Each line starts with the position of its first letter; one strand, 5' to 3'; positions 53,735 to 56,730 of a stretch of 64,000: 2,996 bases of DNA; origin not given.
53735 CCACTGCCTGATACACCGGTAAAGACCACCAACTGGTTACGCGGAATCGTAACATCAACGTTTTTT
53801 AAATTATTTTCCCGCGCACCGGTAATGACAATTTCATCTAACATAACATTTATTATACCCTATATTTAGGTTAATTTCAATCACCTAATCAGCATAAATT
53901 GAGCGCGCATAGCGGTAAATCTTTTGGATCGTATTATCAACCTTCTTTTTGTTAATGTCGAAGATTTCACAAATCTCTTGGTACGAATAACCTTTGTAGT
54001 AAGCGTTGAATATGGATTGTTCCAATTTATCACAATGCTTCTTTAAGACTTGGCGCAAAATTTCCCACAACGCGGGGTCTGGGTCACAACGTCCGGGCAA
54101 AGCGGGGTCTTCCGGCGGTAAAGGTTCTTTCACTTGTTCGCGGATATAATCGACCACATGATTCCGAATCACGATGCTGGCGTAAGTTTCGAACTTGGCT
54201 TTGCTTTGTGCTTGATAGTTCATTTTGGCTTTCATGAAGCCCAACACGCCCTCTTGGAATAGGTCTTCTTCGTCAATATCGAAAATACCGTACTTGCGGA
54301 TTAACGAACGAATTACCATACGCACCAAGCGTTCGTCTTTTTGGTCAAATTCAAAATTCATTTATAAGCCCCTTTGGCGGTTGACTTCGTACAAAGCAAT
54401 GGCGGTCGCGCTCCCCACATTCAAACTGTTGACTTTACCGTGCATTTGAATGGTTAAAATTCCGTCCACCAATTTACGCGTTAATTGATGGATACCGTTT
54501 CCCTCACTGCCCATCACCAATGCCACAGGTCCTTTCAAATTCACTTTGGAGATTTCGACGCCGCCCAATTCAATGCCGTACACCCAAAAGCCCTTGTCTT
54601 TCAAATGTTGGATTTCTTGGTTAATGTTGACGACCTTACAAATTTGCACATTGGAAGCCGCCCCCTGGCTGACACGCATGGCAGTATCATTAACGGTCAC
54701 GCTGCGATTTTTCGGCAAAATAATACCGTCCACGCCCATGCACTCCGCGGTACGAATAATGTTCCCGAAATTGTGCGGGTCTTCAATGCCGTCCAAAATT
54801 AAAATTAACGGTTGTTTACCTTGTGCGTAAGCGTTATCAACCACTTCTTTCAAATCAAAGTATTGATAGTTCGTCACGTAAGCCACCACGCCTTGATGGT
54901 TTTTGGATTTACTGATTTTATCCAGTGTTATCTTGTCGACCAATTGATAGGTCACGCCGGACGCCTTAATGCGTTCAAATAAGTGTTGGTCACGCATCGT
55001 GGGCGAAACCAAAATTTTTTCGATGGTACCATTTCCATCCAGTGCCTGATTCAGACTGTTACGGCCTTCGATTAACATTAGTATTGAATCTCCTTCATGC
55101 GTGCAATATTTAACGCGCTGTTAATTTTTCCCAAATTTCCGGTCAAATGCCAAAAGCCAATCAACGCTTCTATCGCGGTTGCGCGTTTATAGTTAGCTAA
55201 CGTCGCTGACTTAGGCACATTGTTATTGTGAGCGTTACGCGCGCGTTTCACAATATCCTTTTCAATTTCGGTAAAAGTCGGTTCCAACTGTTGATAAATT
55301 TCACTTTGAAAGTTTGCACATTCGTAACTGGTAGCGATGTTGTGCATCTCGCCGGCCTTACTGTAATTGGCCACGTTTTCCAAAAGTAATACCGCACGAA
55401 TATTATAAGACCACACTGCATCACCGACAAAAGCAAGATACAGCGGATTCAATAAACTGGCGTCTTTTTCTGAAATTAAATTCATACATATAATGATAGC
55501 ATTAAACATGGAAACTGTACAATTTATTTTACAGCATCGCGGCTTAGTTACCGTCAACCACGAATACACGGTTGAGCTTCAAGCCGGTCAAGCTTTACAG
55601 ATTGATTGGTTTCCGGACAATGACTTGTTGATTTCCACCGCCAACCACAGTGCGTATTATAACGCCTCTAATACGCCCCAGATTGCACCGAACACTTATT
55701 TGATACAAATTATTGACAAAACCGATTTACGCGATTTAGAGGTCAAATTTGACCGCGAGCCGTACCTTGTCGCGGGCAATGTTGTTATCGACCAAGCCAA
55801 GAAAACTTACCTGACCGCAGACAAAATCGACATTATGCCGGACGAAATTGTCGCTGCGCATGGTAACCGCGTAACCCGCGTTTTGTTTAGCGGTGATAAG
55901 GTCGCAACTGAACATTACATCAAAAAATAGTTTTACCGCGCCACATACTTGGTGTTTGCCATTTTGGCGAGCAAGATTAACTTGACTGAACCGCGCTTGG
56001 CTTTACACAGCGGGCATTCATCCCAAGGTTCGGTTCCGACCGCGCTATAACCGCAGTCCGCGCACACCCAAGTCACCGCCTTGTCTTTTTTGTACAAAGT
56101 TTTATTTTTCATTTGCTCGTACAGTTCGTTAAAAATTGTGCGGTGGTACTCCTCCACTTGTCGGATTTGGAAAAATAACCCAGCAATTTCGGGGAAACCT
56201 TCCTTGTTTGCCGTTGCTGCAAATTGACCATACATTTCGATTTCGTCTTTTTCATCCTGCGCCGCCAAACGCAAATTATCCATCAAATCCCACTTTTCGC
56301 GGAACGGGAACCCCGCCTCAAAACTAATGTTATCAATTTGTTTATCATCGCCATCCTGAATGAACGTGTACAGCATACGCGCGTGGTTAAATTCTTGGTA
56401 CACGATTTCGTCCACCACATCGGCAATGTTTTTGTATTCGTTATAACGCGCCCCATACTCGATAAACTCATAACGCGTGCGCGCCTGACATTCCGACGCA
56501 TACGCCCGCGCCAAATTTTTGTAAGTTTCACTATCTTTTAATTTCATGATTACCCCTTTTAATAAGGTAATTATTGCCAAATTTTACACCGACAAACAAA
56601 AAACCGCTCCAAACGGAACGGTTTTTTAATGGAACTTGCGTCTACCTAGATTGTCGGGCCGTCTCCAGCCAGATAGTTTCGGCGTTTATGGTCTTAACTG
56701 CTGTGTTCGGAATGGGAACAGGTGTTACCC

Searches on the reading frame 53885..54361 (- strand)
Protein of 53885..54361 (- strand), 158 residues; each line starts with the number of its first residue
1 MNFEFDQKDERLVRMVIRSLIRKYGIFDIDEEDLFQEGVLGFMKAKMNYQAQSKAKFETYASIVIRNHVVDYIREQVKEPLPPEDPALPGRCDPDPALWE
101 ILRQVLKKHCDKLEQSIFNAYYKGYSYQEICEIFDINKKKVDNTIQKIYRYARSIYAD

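Call 8: search_protein_families(library=pfam, proteins=[window:53885-54361:-], max_evalue=0.01)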
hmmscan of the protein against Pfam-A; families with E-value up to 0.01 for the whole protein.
window:53885-54361:- (158 aa): 2 families
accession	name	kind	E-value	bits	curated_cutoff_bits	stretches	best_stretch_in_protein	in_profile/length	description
PF04542.20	Sigma70_r2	-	2.8e-11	43.5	24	1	17-76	9-68/71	Sigma-70 region 2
PF08281.18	Sigma70_r4_2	-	7.9e-06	25.9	25.7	1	114-147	15-49/54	Sigma-70, region 4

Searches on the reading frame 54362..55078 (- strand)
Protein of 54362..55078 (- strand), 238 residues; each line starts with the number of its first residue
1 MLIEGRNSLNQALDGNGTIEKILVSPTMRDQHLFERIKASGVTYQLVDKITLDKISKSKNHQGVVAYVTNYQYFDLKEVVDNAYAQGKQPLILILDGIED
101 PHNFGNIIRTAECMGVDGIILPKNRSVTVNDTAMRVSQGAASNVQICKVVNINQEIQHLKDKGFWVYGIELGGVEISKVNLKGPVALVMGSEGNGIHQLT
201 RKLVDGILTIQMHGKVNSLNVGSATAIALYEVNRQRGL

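Call 8: search_protein_families(library=pfam, proteins=[window:54362-55078:-], max_evalue=0.01)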
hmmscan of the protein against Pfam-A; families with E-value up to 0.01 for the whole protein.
window:54362-55078:- (238 aa): 4 families
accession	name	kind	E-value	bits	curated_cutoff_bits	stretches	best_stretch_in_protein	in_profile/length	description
PF00588.24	SpoU_methylase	-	1.9e-44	151.7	29.7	1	91-230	2-142/142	SpoU rRNA Methylase family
PF08032.17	SpoU_sub_bind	-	1.9e-18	67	22.8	1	2-73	1-75/76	RNA 2'-O ribose methyltransferase substrate binding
PF22435.1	MRM3-like_sub_bind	-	6.7e-05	23.7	27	1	2-66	23-84/84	MRM3-like substrate binding domain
PF12148.14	TTD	-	0.0042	17.3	29.1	1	141-211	83-152/155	Tandem tudor domain within UHRF1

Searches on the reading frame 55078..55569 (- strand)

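Call 14: search_protein_families(library=pfam, proteins=[window:55078-55569:-], max_evalue=0.01)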
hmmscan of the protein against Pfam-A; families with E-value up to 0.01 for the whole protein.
window:55078-55569:- (163 aa): 1 family
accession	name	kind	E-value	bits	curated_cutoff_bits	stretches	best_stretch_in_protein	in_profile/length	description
PF00636.31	Ribonuclease_3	-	3.5e-19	69.9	27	1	45-144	3-101/102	Ribonuclease III domain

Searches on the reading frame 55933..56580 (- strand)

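Call 14: search_protein_families(library=pfam, proteins=[window:55933-56580:-], max_evalue=0.01)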
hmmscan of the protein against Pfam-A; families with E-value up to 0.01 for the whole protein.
window:55933-56580:- (215 aa): 4 families
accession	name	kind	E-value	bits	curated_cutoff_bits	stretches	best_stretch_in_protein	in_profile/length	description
PF02915.23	Rubrerythrin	-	2.3e-26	93.3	22.8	2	21-154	1-137/137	Rubrerythrin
PF21349.2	RUBY_RBDX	-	6e-07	29.2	26.5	1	171-196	1-26/30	Rubrerythrin, rubredoxin-like domain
PF00210.30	Ferritin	-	0.0003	21.2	24.5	1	21-158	2-140/142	Ferritin-like domain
PF01155.25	HypA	-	0.0052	17.2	28.9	0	123-196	17-96/112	Hydrogenase/urease nickel incorporation, metallochaperone, hypA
